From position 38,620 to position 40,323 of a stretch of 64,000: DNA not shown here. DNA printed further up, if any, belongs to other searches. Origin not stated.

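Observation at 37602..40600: tRNA-Gln-adjacent low-density islet carrying an orphan 467-aa protein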

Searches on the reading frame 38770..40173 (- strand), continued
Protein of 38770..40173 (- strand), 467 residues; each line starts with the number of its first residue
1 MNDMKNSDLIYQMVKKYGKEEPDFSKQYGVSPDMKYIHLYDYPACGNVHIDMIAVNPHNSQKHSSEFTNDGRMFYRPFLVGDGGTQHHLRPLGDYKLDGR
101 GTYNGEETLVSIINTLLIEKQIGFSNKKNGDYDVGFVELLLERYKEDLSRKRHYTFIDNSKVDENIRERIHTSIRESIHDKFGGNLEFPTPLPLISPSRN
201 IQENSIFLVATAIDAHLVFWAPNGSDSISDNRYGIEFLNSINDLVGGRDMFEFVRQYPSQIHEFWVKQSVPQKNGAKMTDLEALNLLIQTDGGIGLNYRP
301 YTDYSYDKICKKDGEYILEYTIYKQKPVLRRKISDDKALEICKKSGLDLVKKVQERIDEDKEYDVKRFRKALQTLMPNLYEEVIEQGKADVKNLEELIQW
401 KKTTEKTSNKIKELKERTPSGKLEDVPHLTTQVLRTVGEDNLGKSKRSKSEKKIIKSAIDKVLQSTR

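Call 48: search_solved_structures(query=A3, max_evalue=10)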
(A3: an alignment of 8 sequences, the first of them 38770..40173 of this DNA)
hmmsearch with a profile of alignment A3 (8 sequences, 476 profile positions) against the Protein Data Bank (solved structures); distinct sequences matched with E-value up to 10: 9.
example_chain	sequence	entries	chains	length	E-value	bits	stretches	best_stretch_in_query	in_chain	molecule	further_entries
3j15_A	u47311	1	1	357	0.025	16.5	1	212-294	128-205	Protein pelota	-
3ozq_A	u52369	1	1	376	0.056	15.4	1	84-179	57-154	Serpin48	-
1oal_A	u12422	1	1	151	1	11.2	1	223-262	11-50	SUPEROXIDE DISMUTASE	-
1ibd_A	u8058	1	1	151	1.5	10.7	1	223-262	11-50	CU,ZN SUPEROXIDE DISMUTASE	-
1ibf_A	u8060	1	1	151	2.2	10.1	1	223-262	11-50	CU,ZN SUPEROXIDE DISMUTASE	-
1oaj_A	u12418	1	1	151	2.2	10.1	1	223-262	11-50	SUPEROXIDE DISMUTASE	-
1ib5_A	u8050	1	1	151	2.9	9.7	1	223-262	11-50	CU,ZN SUPEROXIDE DISMUTASE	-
1ibb_A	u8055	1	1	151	2.9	9.7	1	223-262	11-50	CU,ZN SUPEROXIDE DISMUTASE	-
1bzo_A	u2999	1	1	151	2.9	9.7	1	223-262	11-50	PROTEIN (SUPEROXIDE DISMUTASE)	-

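Call 50: search_dna_similar(query=window:38770-40173:-, collection=phages, mode=protein, max_evalue=0.01)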
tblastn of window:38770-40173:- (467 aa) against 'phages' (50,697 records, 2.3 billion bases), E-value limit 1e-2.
No match.

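Call 51: search_dna_similar(query=window:38770-40173:-, collection=plasmids, mode=protein, max_evalue=0.01)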
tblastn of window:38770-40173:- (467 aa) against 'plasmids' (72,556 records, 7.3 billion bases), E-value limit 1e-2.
No match.

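Call 53: find_related_loci(query=A3, collection=viral_contigs, flank=10000)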
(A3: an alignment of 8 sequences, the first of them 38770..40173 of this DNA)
Query A3 (467 aa) in viral_contigs; peptide patterns used: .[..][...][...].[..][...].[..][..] (x = any residue, [..] = any of these).
380 stretches matched a pattern, but none encodes a relative of the query by tblastn (E <= 1e-3).

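Call 57: find_encoding_contigs(protein=P0006, flank=10000, max_places=3)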
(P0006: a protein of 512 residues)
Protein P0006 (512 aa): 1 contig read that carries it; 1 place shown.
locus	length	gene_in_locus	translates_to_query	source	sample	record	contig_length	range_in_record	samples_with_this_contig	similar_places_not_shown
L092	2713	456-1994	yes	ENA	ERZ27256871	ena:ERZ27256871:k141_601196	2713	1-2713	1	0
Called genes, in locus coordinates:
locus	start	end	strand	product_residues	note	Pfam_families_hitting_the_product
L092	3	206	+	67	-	?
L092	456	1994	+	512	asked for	-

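Call 58: predict_structure(alignment_id=A3)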
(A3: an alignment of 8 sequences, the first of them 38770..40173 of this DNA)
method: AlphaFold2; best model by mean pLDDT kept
length: 467 residues; sequences in the alignment: 8
mean_pLDDT: 63.4   pTM: 0.50
mean pLDDT of the five models: 63.4, 62.8, 55.1, 54.4, 49.7
residues with pLDDT >= 90: 27; 70-90: 191; 50-70: 108; < 50: 141
segments of 3 or more residues with pLDDT < 50: 1-3, 41-104, 122-162, 196-206, 254-266, 441-446
pLDDT, mean of each block of 10 residues (from residue 1): 50 64 55 59 38 40 34 34 26 36 49 56 41 42 36 27 61 85 81 55 50 88 75 73 71 44 47 68 85 81 87 88 76 94 91 79 76 80 80 83 82 79 71 65 55 79 73
secondary structure, 60 per line:
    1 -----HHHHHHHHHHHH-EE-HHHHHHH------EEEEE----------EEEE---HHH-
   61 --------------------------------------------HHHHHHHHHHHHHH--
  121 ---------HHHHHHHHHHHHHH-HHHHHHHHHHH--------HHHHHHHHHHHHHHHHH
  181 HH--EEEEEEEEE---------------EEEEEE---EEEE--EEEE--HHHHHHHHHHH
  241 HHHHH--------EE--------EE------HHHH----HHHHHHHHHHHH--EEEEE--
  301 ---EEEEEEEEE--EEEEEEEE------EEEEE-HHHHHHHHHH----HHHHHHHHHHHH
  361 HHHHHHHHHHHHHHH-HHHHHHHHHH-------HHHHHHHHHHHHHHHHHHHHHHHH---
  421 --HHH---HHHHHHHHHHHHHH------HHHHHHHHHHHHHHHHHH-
elements in order: H6-17 H22-28 E35-39 E50-53 H105-118 H130-143 H145-155 H164-182 E185-193 E209-214 E218-221 E224-227 H230-245 H272-275 H280-291 E294-298 E304-312 E315-322 E329-333 H335-344 H349-375 H377-386 H394-417 H429-442 H449-466

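Call 60: fold_search(model_id=the predicted structure, library=pdb)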
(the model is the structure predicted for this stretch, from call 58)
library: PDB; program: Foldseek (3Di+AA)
matches with E <= 10: 234; with E <= 0.001: 0
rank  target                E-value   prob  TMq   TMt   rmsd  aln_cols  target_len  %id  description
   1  3fbz_D                4.1e-01  0.35  0.12  0.34  19.2       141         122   13  Crystal structure of ORF140 of the archaeal virus Acidianus Filamentous Virus 1 (AFV1) (released 2009-11-10)
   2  5w7z_B                5.9e-01  0.04  0.07  0.08  17.9       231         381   11  Crystal structure of DNA polymerase III subunit beta from Rickettsia conorii (released 2017-07-26)
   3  6dm6_B                8.1e-01  0.03  0.07  0.08  17.7       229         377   11  Structure of DNA polymerase III subunit beta from Rickettsia conorii in complex with a natural product (released 2019-06-12)
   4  9r9o_A                1.1e+00  0.07  0.08  0.14  19.0       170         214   10  Yeast 80S with nascent chain in complex with Ssb1-ADP in the S1 state (released 2025-12-24)
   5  8w09_A                1.2e+00  0.08  0.08  0.13  27.1       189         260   12  HIV-1 wild-type intasome core (released 2024-04-17)
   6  6u8q_A                1.3e+00  0.06  0.08  0.13  28.2       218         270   13  CryoEM structure of HIV-1 cleaved synaptic complex (CSC) intasome (released 2020-02-05)
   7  6um8_A                1.4e+00  0.08  0.08  0.21  26.9       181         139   12  HIV Integrase in complex with Compound-14 (released 2020-03-04)
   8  8fn7_B                1.6e+00  0.07  0.08  0.13  26.7       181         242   13  Structure of WT HIV-1 intasome bound to Dolutegravir (released 2023-08-09)
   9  5in1_A                1.7e+00  0.15  0.06  0.28   8.4        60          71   10  Crystal Structure of the MRG701 chromodomain (released 2017-03-01)
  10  4jnf                  1.7e+00  0.07  0.09  0.16  20.4       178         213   13  Allosteric opening of the polypeptide-binding site when an Hsp70 binds ATP (released 2013-05-29)
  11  6vlm_B                1.7e+00  0.06  0.08  0.21  26.8       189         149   13  Core Catalytic Domain of HIV Integrase in complex with virtual screening hit (released 2020-05-13)
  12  6dm6_A                1.7e+00  0.02  0.06  0.07  17.5       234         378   10  Structure of DNA polymerase III subunit beta from Rickettsia conorii in complex with a natural product (released 2019-06-12)
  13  9rmx_B                1.8e+00  0.06  0.08  0.13  26.5       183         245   11  CryoEM reconstruction of integrase filament at the lumen of native HIV-1 cores (box size 34.2 nm) (released 2025-12-10)
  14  1qs4_A                2.0e+00  0.05  0.08  0.19  27.0       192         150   13  Core domain of HIV-1 integrase complexed with Mg++ and 1-(5-chloroindol-3-yl)-3-hydroxy-3-(2H-tetrazol-5-yl)-propenone (released 1999-11-17)
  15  3vq9_B                2.1e+00  0.06  0.07  0.20  26.6       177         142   15  HIV-1 IN core domain in complex with 6-fluoro-1,3-benzothiazol-2-amine (released 2013-01-30)
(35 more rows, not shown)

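Call 64: fold_search(model_id=the predicted structure, library=viral)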
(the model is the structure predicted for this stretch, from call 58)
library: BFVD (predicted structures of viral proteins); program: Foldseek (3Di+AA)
matches with E <= 10: 626; with E <= 0.001: 0
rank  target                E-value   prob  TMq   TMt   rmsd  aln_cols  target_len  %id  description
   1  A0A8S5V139            3.0e-02  0.12  0.12  0.08  33.2       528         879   11  Mono-ADP-ribosyltransferase C3 [Siphoviridae sp. ct3r22]
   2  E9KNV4                4.3e-02  0.18  0.11  0.07  25.9       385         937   10  (no name in the UniProt tables at hand)
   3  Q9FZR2                7.3e-02  0.09  0.11  0.08  31.1       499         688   10  P81 [Mycoplasma phage P1]
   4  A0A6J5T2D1            1.1e-01  0.28  0.12  0.05  15.2       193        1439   10  DUF4214 domain-containing protein [uncultured Caudovirales phage]
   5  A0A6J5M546            1.4e-01  0.25  0.09  0.21  14.3       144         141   11  Uncharacterized protein [uncultured Caudovirales phage]
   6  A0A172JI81            1.6e-01  0.14  0.08  0.17  16.5       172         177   16  Uncharacterized protein [Bacillus phage AR9]
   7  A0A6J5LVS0            1.9e-01  0.09  0.10  0.08  21.7       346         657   10  Uncharacterized protein [uncultured Caudovirales phage]
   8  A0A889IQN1            2.5e-01  0.69  0.10  0.35   9.6        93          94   16  (no name in the UniProt tables at hand)
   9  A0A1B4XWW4            2.5e-01  0.06  0.11  0.06  30.0       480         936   11  DNA ligase 1 [Tenacibaculum phage pT24]
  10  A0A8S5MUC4            2.7e-01  0.30  0.09  0.25  15.1       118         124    8  Uncharacterized protein [Phage sp. ct4bw6]
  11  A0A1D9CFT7            2.9e-01  0.14  0.07  0.12  17.1       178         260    8  (no name in the UniProt tables at hand)
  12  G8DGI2                3.0e-01  0.06  0.11  0.08  24.2       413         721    8  (no name in the UniProt tables at hand)
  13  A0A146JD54            3.2e-01  0.12  0.10  0.19  14.6       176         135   18  (no name in the UniProt tables at hand)
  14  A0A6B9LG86            3.4e-01  0.20  0.09  0.27  12.3       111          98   16  Uncharacterized protein [Flavobacterium phage vB_FspS_tooticki6-1]
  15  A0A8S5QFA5            3.4e-01  0.06  0.12  0.11  27.3       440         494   11  Uncharacterized protein (Fragment) [Myoviridae sp. ctn8H20]
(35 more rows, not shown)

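Call 67: search_protein_families(library=pfam, alignment_id=A3, max_evalue=1)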
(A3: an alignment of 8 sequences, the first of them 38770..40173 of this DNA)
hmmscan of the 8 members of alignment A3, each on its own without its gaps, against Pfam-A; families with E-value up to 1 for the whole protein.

A. member 1, window:38770-40173:- (467 aa): 2 families
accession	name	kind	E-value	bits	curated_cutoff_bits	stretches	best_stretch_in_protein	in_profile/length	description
PF12066.13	SERRATE_Ars2_N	-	0.045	14.4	27.3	1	142-180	21-59/110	SERRATE/Ars2, N-terminal domain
PF18517.6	LZ3wCH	-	0.075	13.5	26.1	1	8-37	26-55/55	Leucine zipper with capping helix domain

B. families by the number of members that match (of 8 scanned): 7 families
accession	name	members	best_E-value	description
PF18517.6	LZ3wCH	2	0.023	Leucine zipper with capping helix domain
PF12066.13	SERRATE_Ars2_N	2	0.027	SERRATE/Ars2, N-terminal domain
PF07146.16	DUF1389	1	0.0069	Protein of unknown function (DUF1389)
PF10858.15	DUF2659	1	0.09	Protein of unknown function (DUF2659)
PF18752.7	DAAD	1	0.21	Dictyosteliid AID/APOBEC-like Deaminase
PF12732.12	YtxH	1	0.3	YtxH-like protein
PF11116.13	DUF2624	1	0.35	Protein of unknown function (DUF2624)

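Call 68: search_protein_families(library=phrogs, alignment_id=A3, max_evalue=0.1)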
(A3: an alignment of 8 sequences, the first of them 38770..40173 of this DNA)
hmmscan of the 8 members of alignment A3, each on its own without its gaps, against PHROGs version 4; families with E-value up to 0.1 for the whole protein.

A. member 1, window:38770-40173:- (467 aa): 0 families

B. families by the number of members that match (of 8 scanned): 3 families
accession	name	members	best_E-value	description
phrog_27778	-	1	0.024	-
phrog_9106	-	1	0.04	-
phrog_5083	-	1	0.086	-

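Call 73: list_cluster_members(proteins=[window:38770-40173:-, P0002, P0003, P0005, P0006, P0007, P0008, P0010, P0013, P0012])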
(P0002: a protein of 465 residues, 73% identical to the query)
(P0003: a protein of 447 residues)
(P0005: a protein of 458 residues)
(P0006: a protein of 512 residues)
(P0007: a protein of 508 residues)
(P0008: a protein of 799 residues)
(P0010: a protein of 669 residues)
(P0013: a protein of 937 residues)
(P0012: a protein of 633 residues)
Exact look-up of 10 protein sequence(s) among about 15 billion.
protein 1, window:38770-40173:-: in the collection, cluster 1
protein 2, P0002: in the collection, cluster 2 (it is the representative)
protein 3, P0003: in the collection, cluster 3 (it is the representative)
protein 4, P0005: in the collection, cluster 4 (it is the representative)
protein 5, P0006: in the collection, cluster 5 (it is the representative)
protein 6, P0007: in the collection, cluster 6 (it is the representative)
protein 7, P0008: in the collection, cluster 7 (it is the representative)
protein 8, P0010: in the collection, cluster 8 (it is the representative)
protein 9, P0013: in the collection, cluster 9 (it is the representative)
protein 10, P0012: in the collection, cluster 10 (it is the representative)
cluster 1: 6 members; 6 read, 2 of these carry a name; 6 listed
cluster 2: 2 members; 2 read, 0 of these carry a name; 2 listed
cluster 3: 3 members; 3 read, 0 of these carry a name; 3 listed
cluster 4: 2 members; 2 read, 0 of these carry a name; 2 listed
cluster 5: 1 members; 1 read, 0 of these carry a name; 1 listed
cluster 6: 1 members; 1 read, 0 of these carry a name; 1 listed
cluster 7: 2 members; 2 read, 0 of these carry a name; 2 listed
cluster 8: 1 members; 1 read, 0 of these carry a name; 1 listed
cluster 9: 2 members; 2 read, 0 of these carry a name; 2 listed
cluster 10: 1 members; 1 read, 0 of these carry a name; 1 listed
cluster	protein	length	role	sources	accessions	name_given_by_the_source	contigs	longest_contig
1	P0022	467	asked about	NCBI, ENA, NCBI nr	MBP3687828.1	MAG: hypothetical protein J6J35_05640 [Alphaproteobacteria bacterium] | hypothetical protein [Alphaproteobacteria bacterium]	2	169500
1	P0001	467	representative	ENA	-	-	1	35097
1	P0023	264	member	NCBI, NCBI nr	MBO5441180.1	MAG: hypothetical protein J6A09_01255, partial [Alphaproteobacteria bacterium] | hypothetical protein [Alphaproteobacteria bacterium]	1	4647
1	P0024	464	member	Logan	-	-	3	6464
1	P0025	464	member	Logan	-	-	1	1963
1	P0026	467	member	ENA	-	-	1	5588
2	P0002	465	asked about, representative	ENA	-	-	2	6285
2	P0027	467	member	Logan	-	-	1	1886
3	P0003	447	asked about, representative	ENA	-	-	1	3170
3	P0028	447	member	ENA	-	-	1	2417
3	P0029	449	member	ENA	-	-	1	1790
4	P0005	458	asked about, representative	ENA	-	-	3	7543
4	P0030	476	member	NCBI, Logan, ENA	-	-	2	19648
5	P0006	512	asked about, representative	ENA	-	-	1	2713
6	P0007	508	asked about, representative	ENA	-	-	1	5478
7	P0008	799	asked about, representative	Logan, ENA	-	-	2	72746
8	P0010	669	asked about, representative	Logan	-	-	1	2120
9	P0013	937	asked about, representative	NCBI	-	-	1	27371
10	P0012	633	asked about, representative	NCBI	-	-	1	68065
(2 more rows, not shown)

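Call 74: find_encoding_contigs(protein=P0012, flank=10000, max_places=2)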
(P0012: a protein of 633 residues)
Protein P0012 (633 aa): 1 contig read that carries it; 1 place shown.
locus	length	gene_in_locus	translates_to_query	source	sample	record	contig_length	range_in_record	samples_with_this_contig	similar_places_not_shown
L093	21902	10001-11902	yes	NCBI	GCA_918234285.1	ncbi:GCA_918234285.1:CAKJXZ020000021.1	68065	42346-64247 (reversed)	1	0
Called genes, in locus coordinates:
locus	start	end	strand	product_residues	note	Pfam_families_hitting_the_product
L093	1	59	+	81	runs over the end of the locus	-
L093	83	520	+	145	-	-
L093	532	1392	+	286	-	-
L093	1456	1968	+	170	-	-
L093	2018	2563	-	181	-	-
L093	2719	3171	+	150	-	PF09917:DUF2147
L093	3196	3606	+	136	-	PF07883:Cupin_2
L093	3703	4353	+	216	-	PF00302:CAT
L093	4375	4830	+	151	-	PF13302:Acetyltransf_3, PF00583:Acetyltransf_1, PF13523:Acetyltransf_8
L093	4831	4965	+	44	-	-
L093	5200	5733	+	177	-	-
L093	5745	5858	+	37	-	-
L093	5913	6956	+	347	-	PF12740:PETase (weak), PF01738:DLH (weak), PF12146:Hydrolase_4 (faint), PF00561:Abhydrolase_1 (weak), PF00326:Peptidase_S9 (faint), PF08840:BAAT_C (weak)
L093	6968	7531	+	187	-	PF03358:FMN_red (weak), PF12682:Flavodoxin_4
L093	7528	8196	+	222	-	PF14697:Fer4_21 (faint), PF12801:Fer4_5, PF12838:Fer4_7 (faint), PF00037:Fer4 (faint), PF13187:Fer4_9 (faint), PF13746:Fer4_18 (faint), PF13237:Fer4_10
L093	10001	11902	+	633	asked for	-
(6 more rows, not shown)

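Call 75: find_encoding_contigs(protein=P0007, flank=10000, max_places=2)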
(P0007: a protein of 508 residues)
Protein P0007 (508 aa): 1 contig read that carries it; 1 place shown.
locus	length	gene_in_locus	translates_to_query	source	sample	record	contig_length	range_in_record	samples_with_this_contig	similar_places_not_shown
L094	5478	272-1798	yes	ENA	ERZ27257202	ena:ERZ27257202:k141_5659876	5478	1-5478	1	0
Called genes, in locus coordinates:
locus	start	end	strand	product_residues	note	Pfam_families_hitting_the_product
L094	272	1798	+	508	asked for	-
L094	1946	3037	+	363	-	-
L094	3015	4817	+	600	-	PF00496:SBP_bac_5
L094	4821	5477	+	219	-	?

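Call 106: find_related_loci(query=window:38770-40173:-, collection=metagenome_contigs, flank=10000)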
Query window:38770-40173:- (467 aa) in metagenome_contigs; peptide patterns used: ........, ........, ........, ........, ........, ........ (x = any residue, [..] = any of these).
93 stretches matched a pattern, but none encodes a relative of the query by tblastn (E <= 1e-3).
